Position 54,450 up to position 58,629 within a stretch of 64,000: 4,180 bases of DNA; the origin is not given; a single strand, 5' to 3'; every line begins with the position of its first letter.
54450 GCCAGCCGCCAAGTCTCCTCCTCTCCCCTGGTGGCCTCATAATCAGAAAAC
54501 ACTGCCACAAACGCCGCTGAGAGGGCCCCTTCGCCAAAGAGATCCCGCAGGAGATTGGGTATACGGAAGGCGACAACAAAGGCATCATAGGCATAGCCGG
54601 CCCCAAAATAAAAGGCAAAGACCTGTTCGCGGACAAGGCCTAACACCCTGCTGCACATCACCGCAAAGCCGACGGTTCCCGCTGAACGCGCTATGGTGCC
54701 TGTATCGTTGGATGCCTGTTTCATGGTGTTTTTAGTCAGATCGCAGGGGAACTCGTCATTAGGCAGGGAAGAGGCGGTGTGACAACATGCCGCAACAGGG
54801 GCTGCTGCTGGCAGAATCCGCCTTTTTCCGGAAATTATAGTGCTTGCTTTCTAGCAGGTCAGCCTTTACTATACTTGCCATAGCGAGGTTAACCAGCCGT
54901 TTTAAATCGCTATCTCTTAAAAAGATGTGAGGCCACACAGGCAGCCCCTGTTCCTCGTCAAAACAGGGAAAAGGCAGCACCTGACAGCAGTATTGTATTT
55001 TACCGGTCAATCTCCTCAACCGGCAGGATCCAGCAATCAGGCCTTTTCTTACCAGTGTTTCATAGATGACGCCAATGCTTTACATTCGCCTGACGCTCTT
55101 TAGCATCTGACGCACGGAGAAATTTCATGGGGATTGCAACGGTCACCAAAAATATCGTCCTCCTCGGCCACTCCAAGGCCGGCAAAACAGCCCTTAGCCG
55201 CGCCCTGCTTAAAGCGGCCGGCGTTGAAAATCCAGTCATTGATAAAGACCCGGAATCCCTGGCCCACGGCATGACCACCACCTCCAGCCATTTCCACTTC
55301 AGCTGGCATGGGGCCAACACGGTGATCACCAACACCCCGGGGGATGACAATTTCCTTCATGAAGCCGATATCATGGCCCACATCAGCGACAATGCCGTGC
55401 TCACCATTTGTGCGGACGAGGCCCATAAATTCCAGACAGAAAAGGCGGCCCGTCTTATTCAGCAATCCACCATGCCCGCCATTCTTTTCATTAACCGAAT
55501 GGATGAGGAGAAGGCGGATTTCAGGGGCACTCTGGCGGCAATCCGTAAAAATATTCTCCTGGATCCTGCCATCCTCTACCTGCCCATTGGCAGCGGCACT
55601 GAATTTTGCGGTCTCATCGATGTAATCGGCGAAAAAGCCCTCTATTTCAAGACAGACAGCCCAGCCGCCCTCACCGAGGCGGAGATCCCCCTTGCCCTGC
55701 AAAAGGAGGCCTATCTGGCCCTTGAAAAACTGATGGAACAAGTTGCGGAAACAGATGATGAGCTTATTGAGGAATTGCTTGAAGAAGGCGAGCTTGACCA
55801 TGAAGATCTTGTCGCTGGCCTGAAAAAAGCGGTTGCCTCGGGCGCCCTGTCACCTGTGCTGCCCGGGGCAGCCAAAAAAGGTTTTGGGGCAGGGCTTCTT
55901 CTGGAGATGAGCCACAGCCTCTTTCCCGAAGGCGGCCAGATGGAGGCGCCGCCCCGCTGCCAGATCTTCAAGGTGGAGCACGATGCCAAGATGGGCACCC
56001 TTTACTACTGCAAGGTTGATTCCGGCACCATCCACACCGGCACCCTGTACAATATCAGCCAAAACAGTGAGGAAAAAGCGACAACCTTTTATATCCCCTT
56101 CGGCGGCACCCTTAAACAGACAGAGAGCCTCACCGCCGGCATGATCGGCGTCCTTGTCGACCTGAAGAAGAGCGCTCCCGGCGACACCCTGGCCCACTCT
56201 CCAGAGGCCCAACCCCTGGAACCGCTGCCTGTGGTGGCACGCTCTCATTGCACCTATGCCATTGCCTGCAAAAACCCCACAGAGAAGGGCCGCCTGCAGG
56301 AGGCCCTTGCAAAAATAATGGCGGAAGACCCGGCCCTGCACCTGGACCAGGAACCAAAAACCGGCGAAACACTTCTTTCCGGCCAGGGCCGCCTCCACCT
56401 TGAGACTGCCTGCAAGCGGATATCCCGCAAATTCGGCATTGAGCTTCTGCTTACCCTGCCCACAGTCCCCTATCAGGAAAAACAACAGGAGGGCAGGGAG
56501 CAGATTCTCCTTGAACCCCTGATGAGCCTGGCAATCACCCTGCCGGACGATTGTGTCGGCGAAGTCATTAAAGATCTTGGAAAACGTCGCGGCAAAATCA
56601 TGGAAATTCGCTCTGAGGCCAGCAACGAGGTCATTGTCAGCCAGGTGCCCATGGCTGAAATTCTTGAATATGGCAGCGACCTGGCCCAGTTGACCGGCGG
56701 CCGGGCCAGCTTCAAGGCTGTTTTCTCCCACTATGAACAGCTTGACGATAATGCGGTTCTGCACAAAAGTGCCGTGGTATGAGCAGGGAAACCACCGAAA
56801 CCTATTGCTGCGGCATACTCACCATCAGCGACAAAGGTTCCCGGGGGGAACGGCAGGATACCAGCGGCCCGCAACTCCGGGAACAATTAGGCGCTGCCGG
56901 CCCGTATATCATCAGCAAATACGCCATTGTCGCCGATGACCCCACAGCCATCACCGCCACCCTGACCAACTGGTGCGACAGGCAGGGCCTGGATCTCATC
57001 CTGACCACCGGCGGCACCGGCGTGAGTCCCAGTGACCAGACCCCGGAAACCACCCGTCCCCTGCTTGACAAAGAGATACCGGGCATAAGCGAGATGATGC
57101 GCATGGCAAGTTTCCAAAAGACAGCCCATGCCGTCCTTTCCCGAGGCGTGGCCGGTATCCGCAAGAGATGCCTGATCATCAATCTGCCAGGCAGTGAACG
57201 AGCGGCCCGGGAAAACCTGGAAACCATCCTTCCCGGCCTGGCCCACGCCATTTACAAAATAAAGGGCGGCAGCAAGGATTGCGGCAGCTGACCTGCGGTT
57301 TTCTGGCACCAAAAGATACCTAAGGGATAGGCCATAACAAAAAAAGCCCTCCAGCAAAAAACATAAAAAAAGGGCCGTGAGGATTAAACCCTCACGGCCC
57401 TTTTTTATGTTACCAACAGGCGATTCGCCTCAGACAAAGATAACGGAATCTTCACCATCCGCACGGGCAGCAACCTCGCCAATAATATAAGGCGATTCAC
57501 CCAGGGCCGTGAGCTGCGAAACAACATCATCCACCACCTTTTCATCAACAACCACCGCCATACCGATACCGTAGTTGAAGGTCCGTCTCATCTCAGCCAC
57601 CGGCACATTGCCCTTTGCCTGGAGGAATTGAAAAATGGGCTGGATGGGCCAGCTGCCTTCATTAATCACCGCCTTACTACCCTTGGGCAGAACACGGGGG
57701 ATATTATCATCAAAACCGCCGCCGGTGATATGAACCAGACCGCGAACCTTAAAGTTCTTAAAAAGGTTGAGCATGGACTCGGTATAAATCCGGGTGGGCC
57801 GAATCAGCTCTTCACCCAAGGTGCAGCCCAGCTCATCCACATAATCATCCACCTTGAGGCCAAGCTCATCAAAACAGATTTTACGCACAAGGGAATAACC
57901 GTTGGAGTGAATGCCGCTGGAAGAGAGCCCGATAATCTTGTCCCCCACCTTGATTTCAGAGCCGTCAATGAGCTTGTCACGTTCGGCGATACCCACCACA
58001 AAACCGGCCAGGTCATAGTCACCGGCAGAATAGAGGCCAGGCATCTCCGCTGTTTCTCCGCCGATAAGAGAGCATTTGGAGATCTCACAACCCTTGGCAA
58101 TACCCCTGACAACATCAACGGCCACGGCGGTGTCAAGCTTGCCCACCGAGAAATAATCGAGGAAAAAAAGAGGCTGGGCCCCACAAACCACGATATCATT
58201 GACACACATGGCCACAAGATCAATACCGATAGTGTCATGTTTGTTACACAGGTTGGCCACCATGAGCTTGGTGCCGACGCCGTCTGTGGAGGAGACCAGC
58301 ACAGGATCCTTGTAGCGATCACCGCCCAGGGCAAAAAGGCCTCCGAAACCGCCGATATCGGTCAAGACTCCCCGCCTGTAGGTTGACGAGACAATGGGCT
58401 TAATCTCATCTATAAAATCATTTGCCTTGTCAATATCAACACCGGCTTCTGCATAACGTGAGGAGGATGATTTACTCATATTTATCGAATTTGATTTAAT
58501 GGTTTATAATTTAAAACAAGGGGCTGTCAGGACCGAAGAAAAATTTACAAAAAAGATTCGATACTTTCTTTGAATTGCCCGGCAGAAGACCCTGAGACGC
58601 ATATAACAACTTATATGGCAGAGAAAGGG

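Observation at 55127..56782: EF-G paralogue missing domain IV, with catalytic-His-less G3 motif, translationally coupled to mog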

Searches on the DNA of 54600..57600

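Call 58: search_rna_families(source=window, start=54600, end=57600, threshold=evalue, max_evalue=1)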
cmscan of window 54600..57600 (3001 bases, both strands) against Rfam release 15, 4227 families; matches with E-value up to 1: 7.
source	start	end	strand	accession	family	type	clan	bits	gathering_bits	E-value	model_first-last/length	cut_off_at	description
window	57362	57456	-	RF04312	trpB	Cis-reg;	-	26.8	59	0.78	1-107/107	no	trpB ncRNA motif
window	57365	57434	-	RF00506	Thr_leader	Cis-reg; leader;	-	26.1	55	0.052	1-118/118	no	Threonine operon leader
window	55866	55938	+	RF02022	mir-1275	Gene; miRNA;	-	26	71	0.018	1-78/78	no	mir-1275 microRNA precursor family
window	57320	57408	+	RF00506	Thr_leader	Cis-reg; leader;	-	24.9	55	0.1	1-118/118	no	Threonine operon leader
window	57361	57440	-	RF00236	ctRNA_pGA1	Gene; antisense;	-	23.7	45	0.1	1-79/79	no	ctRNA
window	57353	57417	-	RF03672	MIR840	Gene; miRNA;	-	22.9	150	0.5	1-147/147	no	MIR840 microRNA precursor family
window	57023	57050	+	RF03092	Ocean-VII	Gene; sRNA;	-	14.6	53.5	0.77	1-41/41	no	Ocean-VII RNA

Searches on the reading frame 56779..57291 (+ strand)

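Call 13: search_protein_families(library=pfam, proteins=[window:56779-57291:+])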
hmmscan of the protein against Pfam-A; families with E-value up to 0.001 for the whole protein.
window:56779-57291:+ (170 aa): 1 family
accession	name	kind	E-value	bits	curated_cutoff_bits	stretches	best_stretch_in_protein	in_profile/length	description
PF00994.29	MoCF_biosynth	-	1.8e-32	112.5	26.6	1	12-156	1-144/144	Probable molybdopterin binding domain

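Call 23: search_protein_families(library=ncbifam, proteins=[window:56779-57291:+], max_evalue=1e-20)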
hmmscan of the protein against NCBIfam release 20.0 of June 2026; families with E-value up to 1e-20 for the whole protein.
window:56779-57291:+ (170 aa): 4 families
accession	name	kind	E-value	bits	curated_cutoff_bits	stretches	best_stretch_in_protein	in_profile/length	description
NF002947.1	PRK03604.1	equivalog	7.9e-47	160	285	1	5-164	142-299/301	bifunctional molybdenum cofactor biosynthesis protein MoaC/MoaB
NF006932.0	PRK09417.1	equivalog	3.9e-39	134.1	158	1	10-150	5-146/193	molybdopterin adenylyltransferase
TIGR00177.1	molyb_syn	domain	8.7e-36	123.1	85.35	1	11-151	4-146/148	molybdenum cofactor synthesis domain-containing protein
TIGR02667.1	moaB_proteo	equivalog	1.4e-33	115.9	222.4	1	11-151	7-145/163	molybdenum cofactor biosynthesis protein B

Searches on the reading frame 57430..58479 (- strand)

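Call 13: search_protein_families(library=pfam, proteins=[window:57430-58479:-])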
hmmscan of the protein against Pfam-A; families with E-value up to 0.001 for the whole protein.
window:57430-58479:- (349 aa): 2 families
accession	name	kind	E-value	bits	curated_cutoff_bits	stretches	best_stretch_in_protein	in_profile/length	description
PF02769.27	AIRS_C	-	7.6e-26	91.6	23.1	1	177-342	1-151/156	AIR synthase related protein, C-terminal domain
PF00586.29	AIRS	-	1.8e-24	86.7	24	1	60-165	14-112/112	AIR synthase related protein, N-terminal domain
